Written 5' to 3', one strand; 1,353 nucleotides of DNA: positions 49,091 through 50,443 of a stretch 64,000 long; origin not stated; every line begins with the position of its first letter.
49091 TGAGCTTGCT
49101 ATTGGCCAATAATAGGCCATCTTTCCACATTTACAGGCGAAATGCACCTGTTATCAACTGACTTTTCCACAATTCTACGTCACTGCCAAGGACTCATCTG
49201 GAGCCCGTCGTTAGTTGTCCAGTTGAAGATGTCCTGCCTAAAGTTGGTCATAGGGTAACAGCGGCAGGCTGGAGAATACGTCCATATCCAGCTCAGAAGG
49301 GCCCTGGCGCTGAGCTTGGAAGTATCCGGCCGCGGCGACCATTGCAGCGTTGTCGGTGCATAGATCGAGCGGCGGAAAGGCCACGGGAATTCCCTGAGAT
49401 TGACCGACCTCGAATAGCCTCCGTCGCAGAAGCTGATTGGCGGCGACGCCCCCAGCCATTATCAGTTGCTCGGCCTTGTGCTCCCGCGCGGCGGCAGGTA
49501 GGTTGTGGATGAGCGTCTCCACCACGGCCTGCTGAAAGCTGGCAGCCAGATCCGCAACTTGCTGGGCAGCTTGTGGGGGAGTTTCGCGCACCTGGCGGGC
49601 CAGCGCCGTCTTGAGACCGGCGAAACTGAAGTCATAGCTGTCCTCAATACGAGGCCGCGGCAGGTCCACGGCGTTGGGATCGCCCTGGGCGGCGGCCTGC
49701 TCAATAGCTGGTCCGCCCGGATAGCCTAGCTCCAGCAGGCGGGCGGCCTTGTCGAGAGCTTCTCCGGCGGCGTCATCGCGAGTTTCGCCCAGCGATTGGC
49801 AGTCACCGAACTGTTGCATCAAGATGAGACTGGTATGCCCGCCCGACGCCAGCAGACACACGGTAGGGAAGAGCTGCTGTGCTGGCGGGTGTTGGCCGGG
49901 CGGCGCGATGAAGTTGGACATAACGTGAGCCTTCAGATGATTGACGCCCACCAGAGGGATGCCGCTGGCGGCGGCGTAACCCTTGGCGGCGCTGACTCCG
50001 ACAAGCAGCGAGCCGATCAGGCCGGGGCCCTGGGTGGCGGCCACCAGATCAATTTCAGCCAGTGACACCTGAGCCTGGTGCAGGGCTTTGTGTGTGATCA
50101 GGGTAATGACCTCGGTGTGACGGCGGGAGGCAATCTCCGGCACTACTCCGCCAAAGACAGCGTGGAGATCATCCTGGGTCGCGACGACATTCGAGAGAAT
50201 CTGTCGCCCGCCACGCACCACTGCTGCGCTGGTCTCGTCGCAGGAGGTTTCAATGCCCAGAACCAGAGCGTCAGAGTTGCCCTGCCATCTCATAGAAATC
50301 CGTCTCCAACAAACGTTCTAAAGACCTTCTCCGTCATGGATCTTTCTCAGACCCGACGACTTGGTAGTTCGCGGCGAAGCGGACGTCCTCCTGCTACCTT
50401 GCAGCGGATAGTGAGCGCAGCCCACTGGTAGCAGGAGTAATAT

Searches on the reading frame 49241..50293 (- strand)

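Call 63: search_protein_families(library=pfam, proteins=[window:49241-50293:-], max_evalue=0.0001)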
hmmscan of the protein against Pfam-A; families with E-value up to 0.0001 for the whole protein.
window:49241-50293:- (351 aa): 3 families
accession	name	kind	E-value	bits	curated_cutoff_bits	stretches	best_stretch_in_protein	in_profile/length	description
PF00814.31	TsaD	-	1.8e-91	307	24.8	1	31-320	1-263/264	tRNA N6-adenosine threonylcarbamoyltransferase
PF22521.2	HypF_C_2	-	6.3e-08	33.1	27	1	191-307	115-227/241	Carbamoyltransferase, Kae1-like Domain, second subdomain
PF02543.21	Carbam_trans_N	-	2.8e-06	27.4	24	1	242-302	269-329/346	Carbamoyltransferase N-terminus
